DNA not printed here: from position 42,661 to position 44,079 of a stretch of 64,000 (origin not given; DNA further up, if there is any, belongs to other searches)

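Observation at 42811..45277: Radical-SAM/SPASM maturase translationally coupled to a precursor-like peptide with five Trp-x-(Asp/Glu) repeats, followed by an HExxH protein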

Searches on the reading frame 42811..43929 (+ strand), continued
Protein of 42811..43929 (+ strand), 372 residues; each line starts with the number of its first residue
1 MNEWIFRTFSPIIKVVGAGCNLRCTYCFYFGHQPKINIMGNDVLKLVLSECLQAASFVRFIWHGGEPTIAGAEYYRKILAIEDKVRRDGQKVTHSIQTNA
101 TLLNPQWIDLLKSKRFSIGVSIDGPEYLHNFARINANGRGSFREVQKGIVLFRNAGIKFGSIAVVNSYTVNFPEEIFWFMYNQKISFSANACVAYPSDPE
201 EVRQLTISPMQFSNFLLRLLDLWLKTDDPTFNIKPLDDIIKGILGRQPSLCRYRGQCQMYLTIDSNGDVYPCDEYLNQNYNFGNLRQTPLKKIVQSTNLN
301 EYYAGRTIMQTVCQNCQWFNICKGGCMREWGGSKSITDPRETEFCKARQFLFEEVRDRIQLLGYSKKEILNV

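Call 31: search_solved_structures(query=window:42811-43926:+, show_alignments=2)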
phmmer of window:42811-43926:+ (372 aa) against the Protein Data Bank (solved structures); distinct sequences matched with E-value up to 0.001: 4.
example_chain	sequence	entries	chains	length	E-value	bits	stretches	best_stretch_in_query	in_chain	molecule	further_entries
4k37_A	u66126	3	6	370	5e-56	193.6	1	10-355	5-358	Anaerobic sulfatase-maturating enzyme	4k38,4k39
4k36_A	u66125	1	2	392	6.1e-56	193.3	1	10-356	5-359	Anaerobic sulfatase-maturating enzyme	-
9gm3_A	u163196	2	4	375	1.1e-22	83.8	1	13-359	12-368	ChlB radical SAM domain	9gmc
5wgg_A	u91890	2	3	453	2.6e-12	49.7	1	16-328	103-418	Radical SAM domain protein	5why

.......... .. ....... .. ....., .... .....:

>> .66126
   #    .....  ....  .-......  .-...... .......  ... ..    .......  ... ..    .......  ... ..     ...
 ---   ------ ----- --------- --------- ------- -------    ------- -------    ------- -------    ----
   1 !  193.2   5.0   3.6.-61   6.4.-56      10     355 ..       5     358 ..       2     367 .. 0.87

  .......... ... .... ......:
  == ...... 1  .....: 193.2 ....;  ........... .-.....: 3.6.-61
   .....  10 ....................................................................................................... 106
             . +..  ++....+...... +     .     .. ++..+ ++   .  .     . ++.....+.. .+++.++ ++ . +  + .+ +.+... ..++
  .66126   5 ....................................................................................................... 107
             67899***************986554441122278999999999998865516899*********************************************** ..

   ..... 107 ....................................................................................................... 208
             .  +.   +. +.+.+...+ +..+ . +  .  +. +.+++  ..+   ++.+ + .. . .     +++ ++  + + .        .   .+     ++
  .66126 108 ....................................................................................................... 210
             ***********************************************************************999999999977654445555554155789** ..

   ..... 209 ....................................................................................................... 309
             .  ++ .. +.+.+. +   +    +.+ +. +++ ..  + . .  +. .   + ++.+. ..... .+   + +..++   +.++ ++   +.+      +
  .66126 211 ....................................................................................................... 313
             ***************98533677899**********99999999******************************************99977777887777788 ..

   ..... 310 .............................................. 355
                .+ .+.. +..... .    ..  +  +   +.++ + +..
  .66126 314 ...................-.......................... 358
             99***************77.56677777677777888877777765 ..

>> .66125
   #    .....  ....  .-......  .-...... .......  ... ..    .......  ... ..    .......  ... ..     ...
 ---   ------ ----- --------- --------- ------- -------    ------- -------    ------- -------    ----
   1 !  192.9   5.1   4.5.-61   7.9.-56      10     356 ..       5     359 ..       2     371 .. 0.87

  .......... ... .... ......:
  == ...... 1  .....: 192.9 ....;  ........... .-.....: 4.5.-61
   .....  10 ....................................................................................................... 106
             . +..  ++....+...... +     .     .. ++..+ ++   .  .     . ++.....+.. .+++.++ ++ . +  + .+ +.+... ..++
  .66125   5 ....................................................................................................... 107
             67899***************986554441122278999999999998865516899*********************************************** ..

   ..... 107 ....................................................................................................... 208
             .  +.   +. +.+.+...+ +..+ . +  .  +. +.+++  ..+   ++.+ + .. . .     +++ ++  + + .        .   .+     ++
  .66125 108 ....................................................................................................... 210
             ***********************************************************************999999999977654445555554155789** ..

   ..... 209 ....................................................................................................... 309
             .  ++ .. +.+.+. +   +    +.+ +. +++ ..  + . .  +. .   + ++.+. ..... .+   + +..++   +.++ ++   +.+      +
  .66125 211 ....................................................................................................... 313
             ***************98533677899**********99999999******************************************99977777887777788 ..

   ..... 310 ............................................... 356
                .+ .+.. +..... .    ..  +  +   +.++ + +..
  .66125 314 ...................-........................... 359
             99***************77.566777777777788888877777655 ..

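Call 38: find_encoding_contigs(protein=P0014, flank=3500, max_places=1)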
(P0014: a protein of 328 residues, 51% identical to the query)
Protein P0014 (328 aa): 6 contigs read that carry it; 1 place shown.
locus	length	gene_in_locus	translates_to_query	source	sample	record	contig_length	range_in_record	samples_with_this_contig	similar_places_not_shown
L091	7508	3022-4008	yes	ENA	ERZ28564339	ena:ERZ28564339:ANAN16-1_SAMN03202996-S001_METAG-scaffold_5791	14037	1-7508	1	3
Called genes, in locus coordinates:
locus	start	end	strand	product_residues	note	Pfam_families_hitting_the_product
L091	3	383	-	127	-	?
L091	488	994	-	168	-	PF08534:Redoxin (weak), PF00578:AhpC-TSA (weak), PF00085:Thioredoxin, PF13098:Thioredoxin_2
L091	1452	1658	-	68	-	PF13560:HTH_31 (weak), PF12844:HTH_19, PF01381:HTH_3, PF13443:HTH_26 (weak)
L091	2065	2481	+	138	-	-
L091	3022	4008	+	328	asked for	PF04055:Radical_SAM, PF13186:SPASM (weak)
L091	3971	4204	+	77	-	-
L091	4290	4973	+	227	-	-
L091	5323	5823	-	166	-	PF01464:SLT, PF06737:Transglycosylas (weak)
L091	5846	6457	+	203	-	PF00027:cNMP_binding, PF13545:HTH_Crp_2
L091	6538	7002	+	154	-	-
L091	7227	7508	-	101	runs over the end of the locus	PF00583:Acetyltransf_1, PF13302:Acetyltransf_3, PF13508:Acetyltransf_7 (weak)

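Call 39: find_encoding_contigs(protein=P0023, flank=3500, max_places=1)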
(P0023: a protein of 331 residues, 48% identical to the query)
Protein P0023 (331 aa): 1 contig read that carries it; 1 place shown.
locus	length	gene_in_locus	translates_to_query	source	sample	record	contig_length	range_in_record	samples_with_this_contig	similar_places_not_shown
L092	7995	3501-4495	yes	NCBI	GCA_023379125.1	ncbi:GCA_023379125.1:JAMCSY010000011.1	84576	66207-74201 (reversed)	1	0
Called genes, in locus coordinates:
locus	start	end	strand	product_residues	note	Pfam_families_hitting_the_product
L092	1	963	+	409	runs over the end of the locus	PF00682:HMGL-like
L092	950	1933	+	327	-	-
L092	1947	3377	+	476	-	PF00512:HisKA, PF02518:HATPase_c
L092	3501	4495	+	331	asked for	PF04055:Radical_SAM, PF13186:SPASM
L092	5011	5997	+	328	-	-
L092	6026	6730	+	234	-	PF13485:Peptidase_MA_2 (weak)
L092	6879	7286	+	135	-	PF00072:Response_reg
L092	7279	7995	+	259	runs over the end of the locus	PF00849:PseudoU_synth_2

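Call 40: find_encoding_contigs(protein=P0025, flank=3500, max_places=1)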
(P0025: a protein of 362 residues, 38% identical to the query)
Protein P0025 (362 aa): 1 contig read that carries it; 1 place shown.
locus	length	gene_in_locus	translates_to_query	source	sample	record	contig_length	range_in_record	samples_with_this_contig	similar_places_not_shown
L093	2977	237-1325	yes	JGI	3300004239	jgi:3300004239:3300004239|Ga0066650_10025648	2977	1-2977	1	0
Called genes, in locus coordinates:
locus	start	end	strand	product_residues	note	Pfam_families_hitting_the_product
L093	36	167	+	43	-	-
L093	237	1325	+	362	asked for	PF04055:Radical_SAM, PF13353:Fer4_12 (weak), PF13186:SPASM (weak)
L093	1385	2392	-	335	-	-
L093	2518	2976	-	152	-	?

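Call 41: find_encoding_contigs(protein=P0028, flank=3500, max_places=1)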
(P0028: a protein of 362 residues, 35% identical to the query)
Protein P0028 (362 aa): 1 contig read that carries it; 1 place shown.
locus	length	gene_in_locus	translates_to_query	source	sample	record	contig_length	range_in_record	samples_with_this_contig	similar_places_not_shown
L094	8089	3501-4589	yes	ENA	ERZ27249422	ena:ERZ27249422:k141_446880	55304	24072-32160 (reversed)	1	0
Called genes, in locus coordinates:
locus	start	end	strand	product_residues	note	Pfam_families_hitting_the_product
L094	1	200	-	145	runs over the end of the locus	-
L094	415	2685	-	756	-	PF16927:HisKA_7TM, PF01590:GAF, PF13185:GAF_2, PF13492:GAF_3, PF00512:HisKA, PF02518:HATPase_c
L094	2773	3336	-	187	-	PF13302:Acetyltransf_3, PF00583:Acetyltransf_1, PF13508:Acetyltransf_7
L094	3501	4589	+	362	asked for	PF04055:Radical_SAM, PF13186:SPASM (weak)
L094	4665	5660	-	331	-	-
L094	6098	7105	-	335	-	-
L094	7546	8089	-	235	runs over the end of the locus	-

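Call 50: search_protein_families(library=pfam, proteins=[L091:4290-4970:+, L092:6026-6727:+, L090:6840-7490:-, L094:6098-7102:-, L002:7191-8156:+, L093:1385-2389:-], max_evalue=0.1)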
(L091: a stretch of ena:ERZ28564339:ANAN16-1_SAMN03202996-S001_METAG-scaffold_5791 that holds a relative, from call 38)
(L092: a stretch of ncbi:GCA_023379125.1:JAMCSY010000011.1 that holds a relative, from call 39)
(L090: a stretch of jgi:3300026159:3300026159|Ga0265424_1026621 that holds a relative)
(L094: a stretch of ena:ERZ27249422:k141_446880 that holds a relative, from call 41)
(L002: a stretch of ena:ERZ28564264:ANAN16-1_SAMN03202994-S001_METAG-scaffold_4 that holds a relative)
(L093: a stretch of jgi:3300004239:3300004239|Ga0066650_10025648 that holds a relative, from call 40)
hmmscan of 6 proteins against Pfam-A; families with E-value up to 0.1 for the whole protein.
L091:4290-4970:+ (227 aa): 1 family
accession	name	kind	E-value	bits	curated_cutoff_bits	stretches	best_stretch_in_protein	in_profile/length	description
PF01841.26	Transglut_core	-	0.00011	22.9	23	1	79-153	34-108/108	Transglutaminase-like superfamily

L092:6026-6727:+ (234 aa): 5 families
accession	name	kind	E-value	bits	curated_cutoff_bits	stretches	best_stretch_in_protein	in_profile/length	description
PF13485.12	Peptidase_MA_2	-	6.4e-07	29.8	32.4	1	119-223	90-201/201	Peptidase MA superfamily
PF04450.18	BSP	-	0.00029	21.1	23.8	1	73-132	75-135/207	Peptidase of plants and bacteria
PF01752.23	Peptidase_M9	-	0.0061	16.3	26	1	122-206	190-279/289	Collagenase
PF11891.13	RETICULATA-like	-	0.014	15.6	25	1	54-89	33-68/177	Protein RETICULATA-related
PF10263.15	SprT-like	-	0.032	14.5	25.6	1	68-116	40-79/108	SprT-like family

L090:6840-7490:- (216 aa): 4 families
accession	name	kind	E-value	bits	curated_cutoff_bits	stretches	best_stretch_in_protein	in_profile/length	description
PF13485.12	Peptidase_MA_2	-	1.2e-05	25.6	32.4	1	144-192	136-184/201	Peptidase MA superfamily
PF04450.18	BSP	-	0.0045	17.3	23.8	1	79-145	90-152/207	Peptidase of plants and bacteria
PF18894.6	PhageMetallopep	-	0.012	16.1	23.7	1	86-111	77-101/134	Putative phage metallopeptidase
PF01433.26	Peptidase_M1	-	0.085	12.9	27.7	0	81-125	57-103/218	Peptidase family M1 domain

L094:6098-7102:- (334 aa): 0 families

L002:7191-8156:+ (322 aa): 0 families

L093:1385-2389:- (334 aa): 2 families
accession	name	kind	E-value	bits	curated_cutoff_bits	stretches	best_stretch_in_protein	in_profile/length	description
PF18894.6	PhageMetallopep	-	0.009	16.5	23.7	1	190-238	70-117/134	Putative phage metallopeptidase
PF10263.15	SprT-like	-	0.055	13.8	25.6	0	176-215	34-74/108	SprT-like family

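Call 80: find_encoding_contigs(protein=P0072, flank=3500, max_places=1)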
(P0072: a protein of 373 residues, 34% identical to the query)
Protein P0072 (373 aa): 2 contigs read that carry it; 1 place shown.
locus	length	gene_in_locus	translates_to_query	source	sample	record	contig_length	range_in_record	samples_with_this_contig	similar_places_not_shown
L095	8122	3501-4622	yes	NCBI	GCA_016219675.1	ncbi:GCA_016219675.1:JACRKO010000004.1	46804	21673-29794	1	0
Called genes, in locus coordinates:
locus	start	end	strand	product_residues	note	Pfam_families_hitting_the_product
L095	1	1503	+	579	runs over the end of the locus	PF13328:HD_4, PF01966:HD, PF04607:RelA_SpoT, PF02824:TGS, PF13291:ACT_4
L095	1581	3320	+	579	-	PF00664:ABC_membrane, PF00005:ABC_tran, PF02463:SMC_N (weak)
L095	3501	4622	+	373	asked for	PF04055:Radical_SAM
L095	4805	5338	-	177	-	PF01841:Transglut_core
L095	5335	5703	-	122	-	PF00825:Ribonuclease_P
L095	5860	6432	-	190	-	-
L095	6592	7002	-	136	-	PF05168:HEPN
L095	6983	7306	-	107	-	PF01909:NTP_transf_2, PF18765:Polbeta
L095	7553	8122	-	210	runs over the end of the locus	-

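Call 81: find_encoding_contigs(protein=P0059, flank=3500, max_places=1)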
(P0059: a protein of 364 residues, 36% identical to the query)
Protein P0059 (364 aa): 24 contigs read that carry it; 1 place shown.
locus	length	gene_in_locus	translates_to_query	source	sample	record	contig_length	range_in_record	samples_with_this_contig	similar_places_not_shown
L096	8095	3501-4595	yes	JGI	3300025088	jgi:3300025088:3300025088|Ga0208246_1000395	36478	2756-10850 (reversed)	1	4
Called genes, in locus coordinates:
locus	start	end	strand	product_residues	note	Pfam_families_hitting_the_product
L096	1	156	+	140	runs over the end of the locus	PF11969:DcpS_C, PF01230:HIT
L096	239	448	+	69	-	-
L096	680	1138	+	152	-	PF09424:YqeY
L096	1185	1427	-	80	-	-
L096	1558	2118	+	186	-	PF00574:CLP_protease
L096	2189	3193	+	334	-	PF01926:MMR_HSR1, PF02421:FeoB_N, PF06071:YchF-GTPase_C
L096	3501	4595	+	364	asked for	PF04055:Radical_SAM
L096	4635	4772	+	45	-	-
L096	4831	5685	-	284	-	-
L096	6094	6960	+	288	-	PF01116:F_bP_aldolase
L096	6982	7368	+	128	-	PF00072:Response_reg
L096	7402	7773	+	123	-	PF00072:Response_reg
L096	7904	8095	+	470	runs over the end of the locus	PF04055:Radical_SAM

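Call 100: list_cluster_members(proteins=[P0001, P0121, P0123])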
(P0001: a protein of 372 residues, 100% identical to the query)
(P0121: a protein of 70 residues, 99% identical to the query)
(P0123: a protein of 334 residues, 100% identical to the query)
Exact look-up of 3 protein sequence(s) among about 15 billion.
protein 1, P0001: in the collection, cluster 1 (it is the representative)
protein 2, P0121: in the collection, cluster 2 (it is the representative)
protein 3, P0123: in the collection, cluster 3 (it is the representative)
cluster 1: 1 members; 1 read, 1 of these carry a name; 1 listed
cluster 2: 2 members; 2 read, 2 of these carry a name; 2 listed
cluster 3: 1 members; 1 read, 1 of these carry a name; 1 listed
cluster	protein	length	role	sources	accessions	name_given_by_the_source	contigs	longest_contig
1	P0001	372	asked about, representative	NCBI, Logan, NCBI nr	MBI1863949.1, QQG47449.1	radical SAM protein [Candidatus Woesebacteria bacterium]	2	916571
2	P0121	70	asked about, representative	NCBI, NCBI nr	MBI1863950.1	hypothetical protein HYS03_01945 [Candidatus Woesebacteria bacterium] | hypothetical protein [Candidatus Woesebacteria bacterium]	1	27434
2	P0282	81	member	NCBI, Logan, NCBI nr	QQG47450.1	MAG: hypothetical protein HY044_05000 [Candidatus Woesebacteria bacterium]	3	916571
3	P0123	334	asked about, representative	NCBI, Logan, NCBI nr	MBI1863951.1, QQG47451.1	hypothetical protein HYS03_01950 [Candidatus Woesebacteria bacterium] | hypothetical protein [Candidatus Woesebacteria bacterium]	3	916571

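Call 101: search_protein_families(library=padloc, proteins=[window:42811-43926:+], max_evalue=0.01)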
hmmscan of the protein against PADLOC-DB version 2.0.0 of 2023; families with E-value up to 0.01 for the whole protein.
window:42811-43926:+ (372 aa): 2 families
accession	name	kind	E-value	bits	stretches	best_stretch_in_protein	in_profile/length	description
PDLC02903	pVip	-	9e-14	49.5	1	19-218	9-192/257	Viperins not associated with kinases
PDLC02904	pVip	-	1.3e-12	45.9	1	19-218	12-196/262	Viperins associated with kinases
